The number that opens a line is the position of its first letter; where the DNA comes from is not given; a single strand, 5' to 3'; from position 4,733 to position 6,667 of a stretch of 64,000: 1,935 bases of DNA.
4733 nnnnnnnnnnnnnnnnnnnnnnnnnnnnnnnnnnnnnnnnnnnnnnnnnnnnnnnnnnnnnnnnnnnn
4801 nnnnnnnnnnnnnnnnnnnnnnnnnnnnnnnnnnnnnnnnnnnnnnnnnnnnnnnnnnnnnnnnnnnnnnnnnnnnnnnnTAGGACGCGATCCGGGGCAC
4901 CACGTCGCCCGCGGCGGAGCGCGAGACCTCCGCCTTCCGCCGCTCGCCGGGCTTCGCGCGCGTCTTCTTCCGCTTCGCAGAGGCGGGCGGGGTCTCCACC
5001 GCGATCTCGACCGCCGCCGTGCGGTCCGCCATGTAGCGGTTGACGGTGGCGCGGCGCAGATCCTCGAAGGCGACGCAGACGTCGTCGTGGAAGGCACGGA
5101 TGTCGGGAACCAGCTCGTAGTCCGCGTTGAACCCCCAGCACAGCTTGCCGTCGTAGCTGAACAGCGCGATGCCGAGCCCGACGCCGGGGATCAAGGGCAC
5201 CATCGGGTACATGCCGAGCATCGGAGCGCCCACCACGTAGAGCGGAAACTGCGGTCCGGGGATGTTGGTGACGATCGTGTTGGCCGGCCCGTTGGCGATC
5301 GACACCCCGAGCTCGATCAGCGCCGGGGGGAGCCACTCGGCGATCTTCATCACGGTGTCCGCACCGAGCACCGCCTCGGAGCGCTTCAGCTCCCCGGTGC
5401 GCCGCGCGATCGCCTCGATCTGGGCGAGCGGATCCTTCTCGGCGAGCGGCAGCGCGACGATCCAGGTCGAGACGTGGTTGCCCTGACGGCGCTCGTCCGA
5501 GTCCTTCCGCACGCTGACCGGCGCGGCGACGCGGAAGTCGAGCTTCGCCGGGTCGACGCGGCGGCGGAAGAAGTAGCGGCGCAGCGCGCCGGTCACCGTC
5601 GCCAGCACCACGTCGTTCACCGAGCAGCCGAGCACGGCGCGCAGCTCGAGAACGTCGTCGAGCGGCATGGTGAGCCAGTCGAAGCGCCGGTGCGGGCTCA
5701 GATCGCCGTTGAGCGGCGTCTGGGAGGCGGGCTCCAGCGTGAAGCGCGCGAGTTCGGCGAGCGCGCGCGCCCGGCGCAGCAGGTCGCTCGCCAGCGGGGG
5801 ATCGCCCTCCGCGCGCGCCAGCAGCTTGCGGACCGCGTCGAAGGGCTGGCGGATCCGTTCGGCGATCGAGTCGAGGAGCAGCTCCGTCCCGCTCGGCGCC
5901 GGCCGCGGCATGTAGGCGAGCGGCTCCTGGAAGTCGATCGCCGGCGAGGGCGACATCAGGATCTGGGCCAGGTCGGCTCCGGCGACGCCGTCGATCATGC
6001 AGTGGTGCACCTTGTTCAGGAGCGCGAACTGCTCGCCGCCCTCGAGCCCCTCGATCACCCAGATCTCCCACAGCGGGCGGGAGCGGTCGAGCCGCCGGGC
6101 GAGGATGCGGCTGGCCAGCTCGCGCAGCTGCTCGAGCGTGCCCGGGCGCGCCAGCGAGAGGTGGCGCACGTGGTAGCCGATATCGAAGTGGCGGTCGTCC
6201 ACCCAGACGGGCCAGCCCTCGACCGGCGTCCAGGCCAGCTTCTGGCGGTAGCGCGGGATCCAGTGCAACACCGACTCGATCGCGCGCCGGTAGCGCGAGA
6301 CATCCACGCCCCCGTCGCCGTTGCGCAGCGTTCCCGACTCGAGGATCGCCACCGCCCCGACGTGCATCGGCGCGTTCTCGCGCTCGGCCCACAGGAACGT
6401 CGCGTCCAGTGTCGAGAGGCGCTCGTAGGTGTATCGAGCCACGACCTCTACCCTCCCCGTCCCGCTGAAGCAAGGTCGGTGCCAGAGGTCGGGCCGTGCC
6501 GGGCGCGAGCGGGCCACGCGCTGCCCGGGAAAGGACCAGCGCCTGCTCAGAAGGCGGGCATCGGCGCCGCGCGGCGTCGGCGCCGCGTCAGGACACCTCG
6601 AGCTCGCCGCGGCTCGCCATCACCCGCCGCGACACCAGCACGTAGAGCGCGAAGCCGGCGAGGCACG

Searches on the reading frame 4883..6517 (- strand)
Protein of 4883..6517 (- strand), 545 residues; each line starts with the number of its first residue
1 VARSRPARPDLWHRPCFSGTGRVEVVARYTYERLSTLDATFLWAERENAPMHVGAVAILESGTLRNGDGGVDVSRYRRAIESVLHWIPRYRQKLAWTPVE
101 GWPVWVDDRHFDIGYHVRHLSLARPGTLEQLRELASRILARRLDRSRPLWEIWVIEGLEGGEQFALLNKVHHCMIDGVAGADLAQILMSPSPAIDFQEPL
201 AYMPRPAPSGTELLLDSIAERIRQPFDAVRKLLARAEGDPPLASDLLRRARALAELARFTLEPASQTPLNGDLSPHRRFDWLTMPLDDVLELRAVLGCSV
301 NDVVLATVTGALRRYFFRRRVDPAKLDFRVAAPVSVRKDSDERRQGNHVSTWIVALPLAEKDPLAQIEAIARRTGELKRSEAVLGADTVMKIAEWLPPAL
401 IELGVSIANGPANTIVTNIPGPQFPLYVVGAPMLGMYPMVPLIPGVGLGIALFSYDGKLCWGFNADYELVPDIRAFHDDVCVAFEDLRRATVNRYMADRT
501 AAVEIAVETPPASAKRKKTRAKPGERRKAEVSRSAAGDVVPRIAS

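Call 9: find_related_loci(query=window:4883-6517:-, collection=genome_contigs, flank=10000)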
Query window:4883-6517:- (545 aa) in genome_contigs; peptide patterns used: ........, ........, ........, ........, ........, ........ (x = any residue, [..] = any of these).
101 stretches matched a pattern; 87 encode a relative of the query (tblastn E <= 1e-3); the best 80 are kept; 80 distinct loci.
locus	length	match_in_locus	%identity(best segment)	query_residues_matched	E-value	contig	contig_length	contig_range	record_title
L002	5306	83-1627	78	26-540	0e+0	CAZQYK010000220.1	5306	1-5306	MAG TPA_asm: uncultured Spirochaetales bacterium isolate binchicken_co31_433 genome assembly, contig: k141_1764299, whol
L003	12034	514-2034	74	12-520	0e+0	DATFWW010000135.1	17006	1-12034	MAG TPA_asm: Myxococcota bacterium isolate SMAG_U9501 k141_18040412, whole genome shotgun sequence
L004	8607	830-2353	62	25-535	0e+0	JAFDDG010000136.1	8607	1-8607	MAG: Deltaproteobacteria bacterium isolate Meg19_02_Bin_77 Meg19_02_bin_77_scaffold_22996, whole genome shotgun sequence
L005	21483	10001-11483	72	15-508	0e+0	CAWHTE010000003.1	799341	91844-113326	MAG: uncultured delta proteobacterium isolate MFD09206.bin.2.206 genome assembly, contig: contig_1850, whole genome shot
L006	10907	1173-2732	61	26-541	0e+0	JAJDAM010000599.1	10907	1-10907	MAG: Deltaproteobacteria bacterium isolate OFTM229 OFTM229_598, whole genome shotgun sequence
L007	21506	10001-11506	61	13-513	0e+0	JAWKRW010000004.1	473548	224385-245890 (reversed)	MAG: Myxococcota bacterium isolate BC1.76 BC1.76.fa-4, whole genome shotgun sequence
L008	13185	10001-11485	61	7-500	0e+0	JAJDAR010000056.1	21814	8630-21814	MAG: Deltaproteobacteria bacterium isolate OFTM245 OFTM245_55, whole genome shotgun sequence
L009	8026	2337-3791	62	26-502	0e+0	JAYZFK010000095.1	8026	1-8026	MAG: Myxococcota bacterium isolate XB_MAG164 DB_MAG164_0095, whole genome shotgun sequence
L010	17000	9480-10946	59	26-504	0e+0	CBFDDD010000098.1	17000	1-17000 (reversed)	MAG TPA_asm: uncultured Myxococcales bacterium isolate SRR26215691_binner13_Refined_41 genome assembly, contig: ERZ25073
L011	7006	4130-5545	55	16-487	2e-179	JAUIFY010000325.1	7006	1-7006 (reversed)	MAG: bacterium isolate Co_bin.122 NODE_61008_length_7006_cov_1.124146, whole genome shotgun sequence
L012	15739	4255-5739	53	28-524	4e-174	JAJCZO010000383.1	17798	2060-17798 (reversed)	MAG: Deltaproteobacteria bacterium isolate OFTM293 OFTM293_382, whole genome shotgun sequence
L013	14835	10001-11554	53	21-535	1e-172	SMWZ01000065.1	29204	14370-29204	MAG: Deltaproteobacteria bacterium isolate CR02bin3 k141_469592, whole genome shotgun sequence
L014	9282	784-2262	52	29-524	5e-167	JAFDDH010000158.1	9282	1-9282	MAG: Deltaproteobacteria bacterium isolate Meg19_02_Bin_79 Meg19_02_Bin_79_scaffold_9866, whole genome shotgun sequence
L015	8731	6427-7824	55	28-494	8e-165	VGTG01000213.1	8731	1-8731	MAG: Deltaproteobacteria bacterium isolate K_DeepCast_65m_m2_035 K_DeepCast_65m_m2_035_Ga0194128_10014007, whole genome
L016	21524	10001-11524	51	26-526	1e-164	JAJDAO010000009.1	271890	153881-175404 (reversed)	MAG: Deltaproteobacteria bacterium isolate OFTM73 OFTM73_8, whole genome shotgun sequence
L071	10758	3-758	77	267-515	1e-123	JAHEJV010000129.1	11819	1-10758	MAG: Deltaproteobacteria bacterium isolate Ww563 NODE_16168_length_11819_cov_4.095144, whole genome shotgun sequence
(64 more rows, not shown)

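Call 17: search_protein_families(library=pfam, max_evalue=0.001, proteins=[L005:11587-12351:-, L005:12505-13143:+, L005:13199-14581:+, L005:14603-15487:+, L005:15487-16890:+, L005:16940-17404:+, L005:17404-17808:+, L005:17821-18228:+, L005:18238-19188:-, L005:19640-21055:+])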
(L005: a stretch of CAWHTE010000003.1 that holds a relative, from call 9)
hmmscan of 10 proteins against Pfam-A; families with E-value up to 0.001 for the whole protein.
L005:11587-12351:- (254 aa): 2 families
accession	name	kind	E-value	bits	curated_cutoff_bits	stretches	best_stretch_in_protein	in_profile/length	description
PF00072.30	Response_reg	-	3.6e-26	91.9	30.2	1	31-140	1-111/111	Response regulator receiver domain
PF00486.34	Trans_reg_C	-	2.4e-24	85.6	26.2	1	174-250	1-77/77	Transcriptional regulatory protein, C terminal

L005:12505-13143:+ (213 aa): 1 family
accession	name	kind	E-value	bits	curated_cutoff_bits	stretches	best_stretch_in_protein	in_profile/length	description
PF03544.19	TonB_C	-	2.2e-18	66.9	24.6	1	133-209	2-77/79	Gram-negative bacterial TonB protein C-terminal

L005:13199-14581:+ (461 aa): 0 families

L005:14603-15487:+ (295 aa): 1 family
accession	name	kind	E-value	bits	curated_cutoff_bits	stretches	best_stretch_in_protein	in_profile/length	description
PF11932.13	DUF3450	-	9.3e-76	254.7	32.6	1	24-266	2-240/241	Protein of unknown function (DUF3450)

L005:15487-16890:+ (468 aa): 0 families

L005:16940-17404:+ (155 aa): 0 families

L005:17404-17808:+ (135 aa): 1 family
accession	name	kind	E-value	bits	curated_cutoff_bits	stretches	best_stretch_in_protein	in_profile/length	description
PF02472.21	ExbD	-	6.4e-20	72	25.4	1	13-132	5-124/128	Biopolymer transport protein ExbD/TolR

L005:17821-18228:+ (136 aa): 1 family
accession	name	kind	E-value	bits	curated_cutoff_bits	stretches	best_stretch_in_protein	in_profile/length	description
PF02472.21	ExbD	-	1.6e-23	83.6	25.4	1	9-130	3-125/128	Biopolymer transport protein ExbD/TolR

L005:18238-19188:- (316 aa): 4 families
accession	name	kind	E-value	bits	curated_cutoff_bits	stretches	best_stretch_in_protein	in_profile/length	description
PF04542.20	Sigma70_r2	-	7.3e-16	58.2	24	1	14-81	1-71/71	Sigma-70 region 2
PF08281.18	Sigma70_r4_2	-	6.7e-10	38.9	25.7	1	127-174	7-54/54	Sigma-70, region 4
PF04545.22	Sigma70_r4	-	1.1e-05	25.3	24.1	1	127-174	1-48/50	Sigma-70, region 4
PF22233.2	PhyR_sigma-like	-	1.2e-05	25.4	27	1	128-166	1-39/50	Response regulator PhyR, sigma-like domain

L005:19640-21055:+ (472 aa): 1 family
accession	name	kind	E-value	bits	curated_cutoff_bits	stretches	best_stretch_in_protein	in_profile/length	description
PF01551.29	Peptidase_M23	-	4.2e-06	27.3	28.7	1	293-383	11-88/96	Peptidase family M23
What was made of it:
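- Tried and rejected: Pfam on the L005 genes shows TonB, DUF3450, ExbD x2 and an ECF sigma factor instead (call 17).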

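Call 67: search_protein_families(library=pfam, max_evalue=0.001, proteins=[window:4883-6517:-])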
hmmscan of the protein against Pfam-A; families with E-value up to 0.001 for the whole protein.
window:4883-6517:- (545 aa): 2 families
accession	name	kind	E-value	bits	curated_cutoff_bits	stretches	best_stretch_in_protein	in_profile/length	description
PF03007.21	WS_DGAT_cat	-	3e-66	224.4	23.6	1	34-304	1-263/263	Wax ester synthase/diacylglycerol acyltransferase catalytic domain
PF06974.18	WS_DGAT_C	-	2.2e-29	102.8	20.7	1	346-487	2-144/145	WS/DGAT C-terminal domain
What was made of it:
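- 4880..6517 (-): Intact WS/DGAT acyltransferase gene (right flank, synteny anchor). Pfam WS_DGAT_cat and WS_DGAT_C, full profiles (call 67).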
